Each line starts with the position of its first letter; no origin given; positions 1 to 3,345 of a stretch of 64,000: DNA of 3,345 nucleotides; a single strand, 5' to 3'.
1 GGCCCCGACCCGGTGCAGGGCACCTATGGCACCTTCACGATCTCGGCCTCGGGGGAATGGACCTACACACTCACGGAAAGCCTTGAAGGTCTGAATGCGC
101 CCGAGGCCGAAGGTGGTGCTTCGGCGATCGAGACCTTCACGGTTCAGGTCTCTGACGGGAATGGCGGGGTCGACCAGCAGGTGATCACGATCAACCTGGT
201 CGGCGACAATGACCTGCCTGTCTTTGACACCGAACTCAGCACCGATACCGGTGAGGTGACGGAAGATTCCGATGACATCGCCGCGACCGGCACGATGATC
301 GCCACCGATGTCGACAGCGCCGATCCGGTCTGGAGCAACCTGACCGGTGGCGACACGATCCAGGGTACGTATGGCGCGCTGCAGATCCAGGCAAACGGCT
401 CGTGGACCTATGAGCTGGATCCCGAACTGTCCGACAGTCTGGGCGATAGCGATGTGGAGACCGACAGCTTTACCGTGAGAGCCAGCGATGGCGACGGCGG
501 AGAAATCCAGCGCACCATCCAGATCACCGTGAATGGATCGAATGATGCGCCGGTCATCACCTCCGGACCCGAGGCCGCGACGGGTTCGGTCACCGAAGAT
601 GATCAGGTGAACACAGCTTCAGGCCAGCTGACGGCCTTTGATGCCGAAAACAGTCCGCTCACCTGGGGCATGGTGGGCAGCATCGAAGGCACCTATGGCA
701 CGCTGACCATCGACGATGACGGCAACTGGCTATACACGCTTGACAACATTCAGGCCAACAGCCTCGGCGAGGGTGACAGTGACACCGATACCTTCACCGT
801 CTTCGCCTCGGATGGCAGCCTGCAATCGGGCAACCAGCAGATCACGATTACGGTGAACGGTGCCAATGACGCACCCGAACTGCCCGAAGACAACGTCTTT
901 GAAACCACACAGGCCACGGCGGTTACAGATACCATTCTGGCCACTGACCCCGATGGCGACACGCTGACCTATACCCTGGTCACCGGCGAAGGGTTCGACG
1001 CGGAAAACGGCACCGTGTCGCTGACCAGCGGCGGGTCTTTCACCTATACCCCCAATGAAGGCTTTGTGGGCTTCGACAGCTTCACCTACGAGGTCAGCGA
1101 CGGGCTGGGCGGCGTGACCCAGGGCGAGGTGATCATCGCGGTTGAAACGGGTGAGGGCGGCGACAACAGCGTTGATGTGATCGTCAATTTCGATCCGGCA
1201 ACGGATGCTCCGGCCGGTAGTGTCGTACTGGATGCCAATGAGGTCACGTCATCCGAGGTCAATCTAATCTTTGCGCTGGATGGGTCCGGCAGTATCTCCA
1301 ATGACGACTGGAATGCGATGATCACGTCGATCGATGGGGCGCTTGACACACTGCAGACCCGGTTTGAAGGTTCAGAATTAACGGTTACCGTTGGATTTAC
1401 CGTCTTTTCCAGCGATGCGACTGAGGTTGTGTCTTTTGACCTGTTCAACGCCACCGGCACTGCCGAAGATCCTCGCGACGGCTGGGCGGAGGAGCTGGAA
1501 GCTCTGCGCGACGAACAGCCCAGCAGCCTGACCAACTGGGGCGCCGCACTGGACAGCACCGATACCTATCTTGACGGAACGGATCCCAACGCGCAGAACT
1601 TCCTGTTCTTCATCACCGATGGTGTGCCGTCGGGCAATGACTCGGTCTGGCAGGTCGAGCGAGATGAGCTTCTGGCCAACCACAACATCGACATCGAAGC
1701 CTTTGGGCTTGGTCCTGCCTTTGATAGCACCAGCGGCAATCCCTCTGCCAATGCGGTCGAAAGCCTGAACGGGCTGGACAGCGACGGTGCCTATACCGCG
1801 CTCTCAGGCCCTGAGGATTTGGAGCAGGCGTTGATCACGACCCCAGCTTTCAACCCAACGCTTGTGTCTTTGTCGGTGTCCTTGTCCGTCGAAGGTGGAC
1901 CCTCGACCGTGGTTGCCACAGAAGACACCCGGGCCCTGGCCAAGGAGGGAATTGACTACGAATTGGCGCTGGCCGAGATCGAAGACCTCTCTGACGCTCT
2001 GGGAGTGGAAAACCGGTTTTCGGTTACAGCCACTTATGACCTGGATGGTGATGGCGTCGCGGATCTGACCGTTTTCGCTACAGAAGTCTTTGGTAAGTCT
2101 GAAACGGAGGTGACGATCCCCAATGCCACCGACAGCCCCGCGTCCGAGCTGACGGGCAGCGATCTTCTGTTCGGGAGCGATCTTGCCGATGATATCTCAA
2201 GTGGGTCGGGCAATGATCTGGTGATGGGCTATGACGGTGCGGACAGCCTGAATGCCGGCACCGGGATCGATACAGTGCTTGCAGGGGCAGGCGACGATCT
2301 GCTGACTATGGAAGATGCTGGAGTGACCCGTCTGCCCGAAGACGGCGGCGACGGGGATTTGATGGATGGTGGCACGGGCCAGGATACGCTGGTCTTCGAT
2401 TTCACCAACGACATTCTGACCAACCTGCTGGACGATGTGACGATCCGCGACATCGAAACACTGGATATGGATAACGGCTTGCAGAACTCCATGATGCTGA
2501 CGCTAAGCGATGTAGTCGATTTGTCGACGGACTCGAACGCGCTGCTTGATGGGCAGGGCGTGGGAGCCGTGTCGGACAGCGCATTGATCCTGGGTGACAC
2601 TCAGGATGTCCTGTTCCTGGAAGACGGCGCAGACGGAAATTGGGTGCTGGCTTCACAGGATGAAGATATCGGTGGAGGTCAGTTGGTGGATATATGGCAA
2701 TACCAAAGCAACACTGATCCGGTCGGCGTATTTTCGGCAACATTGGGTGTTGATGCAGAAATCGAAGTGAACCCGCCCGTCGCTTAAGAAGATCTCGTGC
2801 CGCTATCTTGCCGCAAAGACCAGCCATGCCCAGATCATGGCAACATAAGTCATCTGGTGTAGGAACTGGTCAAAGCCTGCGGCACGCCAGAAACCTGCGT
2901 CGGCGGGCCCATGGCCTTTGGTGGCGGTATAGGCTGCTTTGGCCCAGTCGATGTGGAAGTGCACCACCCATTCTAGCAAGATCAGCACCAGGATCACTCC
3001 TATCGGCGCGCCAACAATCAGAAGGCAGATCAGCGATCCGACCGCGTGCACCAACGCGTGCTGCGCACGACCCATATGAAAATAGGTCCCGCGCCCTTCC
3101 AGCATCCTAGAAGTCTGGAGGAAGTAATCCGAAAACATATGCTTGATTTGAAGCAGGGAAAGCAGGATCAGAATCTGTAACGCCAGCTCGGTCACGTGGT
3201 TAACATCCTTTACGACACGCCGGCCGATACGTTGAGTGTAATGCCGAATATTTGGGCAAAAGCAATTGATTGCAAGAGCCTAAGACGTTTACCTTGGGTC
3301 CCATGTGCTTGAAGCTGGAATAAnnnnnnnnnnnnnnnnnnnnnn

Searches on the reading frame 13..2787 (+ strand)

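Call 20: search_protein_families(library=pfam, proteins=[window:13-2787:+], max_evalue=0.0001)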
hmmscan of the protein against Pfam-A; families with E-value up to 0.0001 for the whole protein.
window:13-2787:+ (924 aa): 5 families
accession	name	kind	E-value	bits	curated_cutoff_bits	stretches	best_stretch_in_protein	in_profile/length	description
PF17963.7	Big_9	-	9e-39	132.7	23.6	4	285-375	1-88/89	Bacterial Ig domain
PF17803.7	Cadherin_4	-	7.8e-30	103.6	25.1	3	275-345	1-71/71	Bacterial cadherin-like domain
PF17892.7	Cadherin_5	-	1.6e-17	63.5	26.5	1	285-377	2-97/98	Cadherin-like domain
PF00092.34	VWA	-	9.5e-11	42.7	23.8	1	417-575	1-140/174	von Willebrand factor type A domain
PF13519.12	VWA_2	-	8.1e-06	26.9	27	1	418-537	1-106/107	von Willebrand factor type A domain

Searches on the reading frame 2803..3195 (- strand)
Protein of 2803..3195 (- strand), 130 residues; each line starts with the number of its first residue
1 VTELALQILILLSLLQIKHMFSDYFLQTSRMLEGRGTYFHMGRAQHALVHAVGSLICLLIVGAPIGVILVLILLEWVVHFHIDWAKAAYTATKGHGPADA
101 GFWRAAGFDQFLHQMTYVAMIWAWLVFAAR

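Call 20: search_protein_families(library=pfam, proteins=[window:2803-3195:-], max_evalue=0.0001)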
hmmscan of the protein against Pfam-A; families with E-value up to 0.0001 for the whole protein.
window:2803-3195:- (130 aa): 1 family
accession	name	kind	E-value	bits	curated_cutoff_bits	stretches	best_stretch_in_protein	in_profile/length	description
PF11750.13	DUF3307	-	2e-10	41.2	23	1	11-121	1-106/127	Protein of unknown function (DUF3307)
